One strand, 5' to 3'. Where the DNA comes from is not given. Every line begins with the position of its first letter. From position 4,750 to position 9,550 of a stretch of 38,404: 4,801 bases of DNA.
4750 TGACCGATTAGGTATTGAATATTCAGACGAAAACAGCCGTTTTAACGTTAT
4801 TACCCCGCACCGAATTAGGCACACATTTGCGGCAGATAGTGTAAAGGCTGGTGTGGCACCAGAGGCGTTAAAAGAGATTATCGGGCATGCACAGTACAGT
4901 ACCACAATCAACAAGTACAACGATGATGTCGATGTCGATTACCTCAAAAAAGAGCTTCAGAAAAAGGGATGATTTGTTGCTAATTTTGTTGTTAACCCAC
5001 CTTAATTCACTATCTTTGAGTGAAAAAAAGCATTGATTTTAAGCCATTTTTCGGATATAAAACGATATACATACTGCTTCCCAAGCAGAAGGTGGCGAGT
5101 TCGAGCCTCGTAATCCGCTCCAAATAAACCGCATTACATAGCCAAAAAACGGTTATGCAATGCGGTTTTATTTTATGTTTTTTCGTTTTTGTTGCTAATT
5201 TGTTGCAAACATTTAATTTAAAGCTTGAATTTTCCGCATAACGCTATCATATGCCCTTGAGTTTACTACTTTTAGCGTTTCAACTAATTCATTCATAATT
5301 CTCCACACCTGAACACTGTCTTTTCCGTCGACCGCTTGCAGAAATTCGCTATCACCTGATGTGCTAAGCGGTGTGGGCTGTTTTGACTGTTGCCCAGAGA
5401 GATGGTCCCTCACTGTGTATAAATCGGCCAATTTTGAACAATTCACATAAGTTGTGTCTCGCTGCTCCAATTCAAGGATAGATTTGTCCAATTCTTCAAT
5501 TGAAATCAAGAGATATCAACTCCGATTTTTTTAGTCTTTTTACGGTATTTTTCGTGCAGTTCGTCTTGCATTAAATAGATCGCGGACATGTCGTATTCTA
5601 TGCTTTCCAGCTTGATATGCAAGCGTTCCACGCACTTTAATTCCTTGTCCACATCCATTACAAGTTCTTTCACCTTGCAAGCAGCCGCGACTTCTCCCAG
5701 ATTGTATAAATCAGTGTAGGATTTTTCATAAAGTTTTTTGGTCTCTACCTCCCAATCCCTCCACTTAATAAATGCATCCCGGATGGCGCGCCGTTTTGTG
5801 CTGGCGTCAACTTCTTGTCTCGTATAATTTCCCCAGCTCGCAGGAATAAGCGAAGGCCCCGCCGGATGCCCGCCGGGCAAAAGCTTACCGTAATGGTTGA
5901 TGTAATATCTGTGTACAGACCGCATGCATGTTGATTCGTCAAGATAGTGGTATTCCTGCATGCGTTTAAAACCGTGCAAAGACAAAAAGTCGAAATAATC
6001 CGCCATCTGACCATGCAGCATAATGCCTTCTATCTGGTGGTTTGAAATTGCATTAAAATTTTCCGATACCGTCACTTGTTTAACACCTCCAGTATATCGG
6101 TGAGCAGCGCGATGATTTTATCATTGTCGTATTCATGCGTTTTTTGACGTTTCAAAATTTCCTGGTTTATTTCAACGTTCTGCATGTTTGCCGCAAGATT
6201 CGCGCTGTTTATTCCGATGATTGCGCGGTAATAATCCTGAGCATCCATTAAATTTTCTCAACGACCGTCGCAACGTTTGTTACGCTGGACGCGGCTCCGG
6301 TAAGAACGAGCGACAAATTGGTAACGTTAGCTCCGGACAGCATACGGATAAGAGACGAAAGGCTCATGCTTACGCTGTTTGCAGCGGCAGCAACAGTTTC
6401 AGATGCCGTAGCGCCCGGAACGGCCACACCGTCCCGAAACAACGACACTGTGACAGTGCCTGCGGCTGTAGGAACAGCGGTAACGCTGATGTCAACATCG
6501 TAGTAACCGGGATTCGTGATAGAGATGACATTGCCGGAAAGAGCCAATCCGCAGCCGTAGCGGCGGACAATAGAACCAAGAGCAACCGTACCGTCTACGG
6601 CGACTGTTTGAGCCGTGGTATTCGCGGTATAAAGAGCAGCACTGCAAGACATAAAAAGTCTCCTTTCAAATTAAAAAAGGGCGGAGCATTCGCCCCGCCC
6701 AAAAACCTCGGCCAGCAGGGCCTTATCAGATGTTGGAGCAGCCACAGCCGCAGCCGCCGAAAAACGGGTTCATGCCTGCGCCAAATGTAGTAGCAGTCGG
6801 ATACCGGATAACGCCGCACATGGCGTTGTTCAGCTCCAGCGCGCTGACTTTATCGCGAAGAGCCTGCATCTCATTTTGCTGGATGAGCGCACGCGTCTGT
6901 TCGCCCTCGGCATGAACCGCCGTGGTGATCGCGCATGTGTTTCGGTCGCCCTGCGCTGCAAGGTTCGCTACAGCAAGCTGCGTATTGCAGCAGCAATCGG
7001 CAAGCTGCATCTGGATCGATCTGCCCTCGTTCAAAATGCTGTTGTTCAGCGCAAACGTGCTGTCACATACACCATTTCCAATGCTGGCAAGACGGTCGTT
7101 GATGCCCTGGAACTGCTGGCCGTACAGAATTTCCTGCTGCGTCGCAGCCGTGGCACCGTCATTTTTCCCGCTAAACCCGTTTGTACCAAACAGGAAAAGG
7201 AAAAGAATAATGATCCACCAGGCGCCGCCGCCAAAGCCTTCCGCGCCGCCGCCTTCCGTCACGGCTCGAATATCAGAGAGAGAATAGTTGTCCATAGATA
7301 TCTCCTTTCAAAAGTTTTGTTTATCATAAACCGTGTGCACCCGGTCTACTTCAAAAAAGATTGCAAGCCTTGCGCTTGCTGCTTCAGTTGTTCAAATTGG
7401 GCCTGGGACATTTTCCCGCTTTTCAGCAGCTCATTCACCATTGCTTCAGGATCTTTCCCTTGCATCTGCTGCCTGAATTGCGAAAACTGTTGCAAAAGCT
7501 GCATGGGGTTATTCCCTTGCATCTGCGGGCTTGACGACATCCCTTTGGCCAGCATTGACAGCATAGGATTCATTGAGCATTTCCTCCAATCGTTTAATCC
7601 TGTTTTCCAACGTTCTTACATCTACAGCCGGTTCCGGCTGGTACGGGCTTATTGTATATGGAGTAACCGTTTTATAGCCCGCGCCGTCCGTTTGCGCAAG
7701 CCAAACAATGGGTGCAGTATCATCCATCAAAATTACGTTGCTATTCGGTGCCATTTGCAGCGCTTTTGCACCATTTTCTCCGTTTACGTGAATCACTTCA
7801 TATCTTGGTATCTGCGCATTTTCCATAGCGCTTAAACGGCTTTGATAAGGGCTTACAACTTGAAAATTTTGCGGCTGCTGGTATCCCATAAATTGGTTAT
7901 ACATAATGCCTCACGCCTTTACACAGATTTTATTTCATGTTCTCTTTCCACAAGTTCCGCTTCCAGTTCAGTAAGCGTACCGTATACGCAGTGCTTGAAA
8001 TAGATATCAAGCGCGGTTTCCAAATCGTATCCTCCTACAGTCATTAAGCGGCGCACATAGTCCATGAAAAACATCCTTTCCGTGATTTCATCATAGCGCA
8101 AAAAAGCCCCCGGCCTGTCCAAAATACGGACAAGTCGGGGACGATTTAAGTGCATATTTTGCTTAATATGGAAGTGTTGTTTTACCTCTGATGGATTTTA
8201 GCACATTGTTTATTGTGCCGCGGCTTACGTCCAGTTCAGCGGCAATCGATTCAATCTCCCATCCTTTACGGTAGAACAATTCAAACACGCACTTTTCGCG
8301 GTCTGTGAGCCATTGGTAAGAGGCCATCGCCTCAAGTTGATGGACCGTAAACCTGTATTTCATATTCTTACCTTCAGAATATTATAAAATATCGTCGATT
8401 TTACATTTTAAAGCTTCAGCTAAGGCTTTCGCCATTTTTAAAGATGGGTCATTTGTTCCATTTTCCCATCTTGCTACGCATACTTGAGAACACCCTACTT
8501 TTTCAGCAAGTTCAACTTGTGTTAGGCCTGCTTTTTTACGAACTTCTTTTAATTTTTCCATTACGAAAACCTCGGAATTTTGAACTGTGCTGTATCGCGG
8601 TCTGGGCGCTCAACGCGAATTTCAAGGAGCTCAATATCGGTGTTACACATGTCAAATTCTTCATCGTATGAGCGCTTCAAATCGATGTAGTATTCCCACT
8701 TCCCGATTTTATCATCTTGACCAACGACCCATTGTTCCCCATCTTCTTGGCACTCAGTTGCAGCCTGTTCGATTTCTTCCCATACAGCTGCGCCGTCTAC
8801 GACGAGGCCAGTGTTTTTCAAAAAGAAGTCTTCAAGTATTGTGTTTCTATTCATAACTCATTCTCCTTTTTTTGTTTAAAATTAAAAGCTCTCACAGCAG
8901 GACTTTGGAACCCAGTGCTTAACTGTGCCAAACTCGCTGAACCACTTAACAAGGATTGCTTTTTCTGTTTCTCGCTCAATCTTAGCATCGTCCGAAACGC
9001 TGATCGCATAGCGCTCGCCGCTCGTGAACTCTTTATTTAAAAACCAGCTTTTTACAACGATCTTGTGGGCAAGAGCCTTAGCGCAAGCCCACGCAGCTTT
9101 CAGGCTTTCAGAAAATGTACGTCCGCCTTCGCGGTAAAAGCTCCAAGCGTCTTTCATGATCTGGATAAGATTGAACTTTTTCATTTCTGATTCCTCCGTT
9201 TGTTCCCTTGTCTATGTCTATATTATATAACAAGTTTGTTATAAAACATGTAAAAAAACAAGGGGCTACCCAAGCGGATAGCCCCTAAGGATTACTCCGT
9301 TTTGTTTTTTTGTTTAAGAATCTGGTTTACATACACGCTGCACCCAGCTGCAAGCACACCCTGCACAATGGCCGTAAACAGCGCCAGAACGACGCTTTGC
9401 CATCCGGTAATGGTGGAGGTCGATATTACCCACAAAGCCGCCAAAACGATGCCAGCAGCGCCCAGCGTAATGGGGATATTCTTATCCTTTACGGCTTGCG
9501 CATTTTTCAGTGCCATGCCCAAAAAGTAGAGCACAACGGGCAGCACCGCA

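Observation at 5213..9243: Twelve-gene accessory island between the late-operon terminator and attP, with its own control elements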

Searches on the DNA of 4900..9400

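Call 79: search_rna_families(source=window, start=4900, end=9400, threshold=evalue, max_evalue=1, show_alignments=2)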
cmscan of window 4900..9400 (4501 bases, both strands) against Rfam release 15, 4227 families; matches with E-value up to 1: 1.
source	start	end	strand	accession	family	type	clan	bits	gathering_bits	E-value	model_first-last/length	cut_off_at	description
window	6664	6728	-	RF00519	suhB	Gene; sRNA;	CL00108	20.8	41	0.53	1-77/77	no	Makes More Granules Regulator RNA (mmgR)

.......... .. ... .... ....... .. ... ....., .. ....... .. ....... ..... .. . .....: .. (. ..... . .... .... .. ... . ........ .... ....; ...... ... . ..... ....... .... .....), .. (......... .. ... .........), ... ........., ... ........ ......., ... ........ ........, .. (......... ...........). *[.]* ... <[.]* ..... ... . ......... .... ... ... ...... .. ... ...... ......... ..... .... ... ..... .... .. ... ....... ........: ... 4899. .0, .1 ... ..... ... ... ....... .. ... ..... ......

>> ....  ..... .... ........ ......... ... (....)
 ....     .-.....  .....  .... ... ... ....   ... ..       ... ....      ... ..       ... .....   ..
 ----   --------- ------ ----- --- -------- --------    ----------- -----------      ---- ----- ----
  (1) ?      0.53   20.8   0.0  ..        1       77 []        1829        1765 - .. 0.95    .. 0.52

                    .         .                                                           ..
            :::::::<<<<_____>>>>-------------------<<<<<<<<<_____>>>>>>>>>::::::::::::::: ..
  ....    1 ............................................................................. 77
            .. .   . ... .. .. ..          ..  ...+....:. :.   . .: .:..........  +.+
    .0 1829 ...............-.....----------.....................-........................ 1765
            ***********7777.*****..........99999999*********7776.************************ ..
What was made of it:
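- Tried and rejected: An Rfam scan of the island found only a chance-level suhB/mmgR match (E = 0.53) on the g08-g09 hairpins (call 79).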

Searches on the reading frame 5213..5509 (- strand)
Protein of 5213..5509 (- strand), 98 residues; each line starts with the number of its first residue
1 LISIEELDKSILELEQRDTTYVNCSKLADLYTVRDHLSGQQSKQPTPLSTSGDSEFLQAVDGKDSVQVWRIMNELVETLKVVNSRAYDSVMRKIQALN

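Call 11: search_protein_families(library=ncbifam, max_evalue=0.1, proteins=[window:5213-5509:-])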
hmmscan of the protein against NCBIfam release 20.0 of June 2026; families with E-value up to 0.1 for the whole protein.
window:5213-5509:- (98 aa): 0 families

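Call 12: search_protein_families(library=pfam, max_evalue=0.1, proteins=[window:5213-5509:-])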
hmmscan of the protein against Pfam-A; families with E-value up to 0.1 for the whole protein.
window:5213-5509:- (98 aa): 1 family
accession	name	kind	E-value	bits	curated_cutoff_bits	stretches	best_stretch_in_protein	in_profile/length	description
PF07443.18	HARP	-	0.057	13.4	25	1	73-93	9-29/55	HepA-related protein (HARP)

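Call 35: search_protein_families(library=padloc, max_evalue=0.01, proteins=[window:5213-5509:-])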
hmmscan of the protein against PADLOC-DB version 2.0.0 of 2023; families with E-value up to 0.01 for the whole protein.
window:5213-5509:- (98 aa): 0 families

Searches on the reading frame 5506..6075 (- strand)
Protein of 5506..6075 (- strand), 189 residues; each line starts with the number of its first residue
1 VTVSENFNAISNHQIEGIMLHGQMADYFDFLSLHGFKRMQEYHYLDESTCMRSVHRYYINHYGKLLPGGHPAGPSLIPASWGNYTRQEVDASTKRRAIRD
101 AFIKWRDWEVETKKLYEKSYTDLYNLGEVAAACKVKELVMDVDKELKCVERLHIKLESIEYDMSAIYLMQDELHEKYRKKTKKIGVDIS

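Call 3: search_protein_families(library=pfam, max_evalue=0.1, proteins=[window:5506-6075:-])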
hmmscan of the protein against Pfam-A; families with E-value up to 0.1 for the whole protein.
window:5506-6075:- (189 aa): 0 families

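Call 4: search_protein_families(library=phrogs, max_evalue=0.01, proteins=[window:5506-6075:-])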
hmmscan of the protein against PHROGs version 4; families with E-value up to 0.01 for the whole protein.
window:5506-6075:- (189 aa): 1 family
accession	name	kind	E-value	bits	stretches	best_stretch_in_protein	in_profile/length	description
phrog_17879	-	unknown function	0.0075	17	0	12-180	20-171/175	-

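Call 11: search_protein_families(library=ncbifam, max_evalue=0.1, proteins=[window:5506-6075:-])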
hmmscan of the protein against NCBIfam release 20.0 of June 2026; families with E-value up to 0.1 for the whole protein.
window:5506-6075:- (189 aa): 0 families

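Call 19: search_solved_structures(query=window:5506-6075:-, max_evalue=1)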
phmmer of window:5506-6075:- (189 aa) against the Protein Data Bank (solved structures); distinct sequences matched with E-value up to 1: 1.
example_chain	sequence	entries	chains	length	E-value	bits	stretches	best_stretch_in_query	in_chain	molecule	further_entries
2zdi_A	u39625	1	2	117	0.42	13.5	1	125-185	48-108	Prefoldin subunit beta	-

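Call 35: search_protein_families(library=padloc, max_evalue=0.01, proteins=[window:5506-6075:-])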
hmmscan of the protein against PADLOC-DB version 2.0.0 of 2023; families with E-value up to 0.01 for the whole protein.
window:5506-6075:- (189 aa): 0 families

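Call 65: search_solved_structures(query=A9, max_evalue=10, show_alignments=2)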
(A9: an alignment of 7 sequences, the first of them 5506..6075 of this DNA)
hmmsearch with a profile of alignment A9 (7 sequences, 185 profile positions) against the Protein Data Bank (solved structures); distinct sequences matched with E-value up to 10: 23.
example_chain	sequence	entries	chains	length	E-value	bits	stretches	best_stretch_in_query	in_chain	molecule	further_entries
1z4a_A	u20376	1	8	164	4.9e-05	26.5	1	3-172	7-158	ferritin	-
6txh_A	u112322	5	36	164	7e-05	25.9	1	3-172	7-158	Ferritin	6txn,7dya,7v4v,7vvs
6txl_A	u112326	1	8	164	7.7e-05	25.8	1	3-172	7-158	Ferritin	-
6txk_A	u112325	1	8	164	8.3e-05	25.7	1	3-60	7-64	Ferritin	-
6txm_A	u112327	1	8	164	8.8e-05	25.6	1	3-172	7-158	Ferritin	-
6txi_A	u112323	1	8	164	9e-05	25.6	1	3-172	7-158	Ferritin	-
1vlg_A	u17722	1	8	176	9.4e-05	25.5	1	3-172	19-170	ferritin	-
6txj_A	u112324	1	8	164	0.00012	25.2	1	3-172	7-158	Ferritin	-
7xa1_A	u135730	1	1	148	0.00027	24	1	3-140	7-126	Ferritin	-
5v5k_A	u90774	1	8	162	0.00039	23.5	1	4-58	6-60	Ferritin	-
6ls0_H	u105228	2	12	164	0.00041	23.5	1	3-167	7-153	Ferritin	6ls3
7xa0_A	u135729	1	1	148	0.00079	22.5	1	3-61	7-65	Ferritin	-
7dl5_H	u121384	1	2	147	0.00094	22.3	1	3-66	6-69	Ferritin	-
7xa2_A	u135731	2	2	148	0.00098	22.2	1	3-82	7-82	Ferritin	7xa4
5ls9_A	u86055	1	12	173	0.0012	22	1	4-61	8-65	Ferritin, putative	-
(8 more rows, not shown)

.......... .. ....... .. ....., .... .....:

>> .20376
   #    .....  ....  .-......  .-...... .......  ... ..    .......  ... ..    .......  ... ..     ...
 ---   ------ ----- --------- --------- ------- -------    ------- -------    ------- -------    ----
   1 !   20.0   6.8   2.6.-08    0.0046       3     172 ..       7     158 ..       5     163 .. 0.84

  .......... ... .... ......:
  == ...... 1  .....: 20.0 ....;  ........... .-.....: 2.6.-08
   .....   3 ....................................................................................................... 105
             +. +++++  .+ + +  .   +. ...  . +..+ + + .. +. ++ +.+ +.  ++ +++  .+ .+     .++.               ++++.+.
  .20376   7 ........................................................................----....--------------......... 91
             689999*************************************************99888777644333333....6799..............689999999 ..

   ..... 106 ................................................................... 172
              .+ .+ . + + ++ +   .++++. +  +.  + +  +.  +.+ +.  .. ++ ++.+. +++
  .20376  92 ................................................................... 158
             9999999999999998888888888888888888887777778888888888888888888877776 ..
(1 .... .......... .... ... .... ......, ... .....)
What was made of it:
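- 5506..6075 (-): g11, 189 aa, remote ferritin-like four-helix-bundle protein with an incompletely conserved di-iron site. Optional cassette extension. Family profile hits ferritins over their full length (1z4a, E = 4.9e-5, call 65).
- On Ferritin-like superfamily (g11): The best is 1z4a, E = 4.9e-5, query positions 3-172 against chain residues 7-158 (call 65).
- g11 is ferritin-like (call 65).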

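Call 66: search_protein_families(library=pfam, alignment_id=A9, max_evalue=1)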
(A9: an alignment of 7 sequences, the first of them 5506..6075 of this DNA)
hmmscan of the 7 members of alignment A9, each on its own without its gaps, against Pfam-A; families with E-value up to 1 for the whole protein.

A. member 1, window:5506-6075:- (189 aa): 1 family
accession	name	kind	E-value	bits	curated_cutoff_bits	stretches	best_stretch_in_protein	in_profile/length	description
PF23570.1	PHD_P300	-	0.2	12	27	1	49-69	10-30/39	Histone acetyltransferase p300-like, PHD domain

B. families by the number of members that match (of 7 scanned): 8 families
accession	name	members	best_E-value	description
PF02561.19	FliS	1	0.049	Flagellar protein FliS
PF25389.2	DH_ALS2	1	0.056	ALS2, DBL homology domain (DH-domain)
PF12641.12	Flavodoxin_3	1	0.063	Flavodoxin domain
PF21047.3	HEAT_Maestro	1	0.089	Maestro, HEAT repeats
PF23929.1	DUF7267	1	0.18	Family of unknown function (DUF7267)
PF05733.16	Tenui_N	1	0.18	Tenuivirus/Phlebovirus nucleocapsid protein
PF23570.1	PHD_P300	1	0.2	Histone acetyltransferase p300-like, PHD domain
PF00210.30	Ferritin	1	0.23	Ferritin-like domain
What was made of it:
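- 5506..6075 (-): Pfam Ferritin is not significant (call 66).
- On Ferritin-like superfamily (g11): Pfam Ferritin reaches only E = 0.23, in 1 of 7 relatives (call 66).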

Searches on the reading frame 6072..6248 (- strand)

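Call 11: search_protein_families(library=ncbifam, max_evalue=0.1, proteins=[window:6072-6248:-])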
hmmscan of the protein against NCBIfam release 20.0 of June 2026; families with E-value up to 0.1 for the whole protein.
window:6072-6248:- (58 aa): 0 families

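Call 12: search_protein_families(library=pfam, max_evalue=0.1, proteins=[window:6072-6248:-])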
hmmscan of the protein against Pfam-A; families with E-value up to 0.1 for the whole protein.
window:6072-6248:- (58 aa): 1 family
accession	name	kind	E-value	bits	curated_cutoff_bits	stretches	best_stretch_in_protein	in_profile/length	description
PF08987.15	DUF1892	-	0.016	15.8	27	1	2-58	2-58/109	Protein of unknown function (DUF1892)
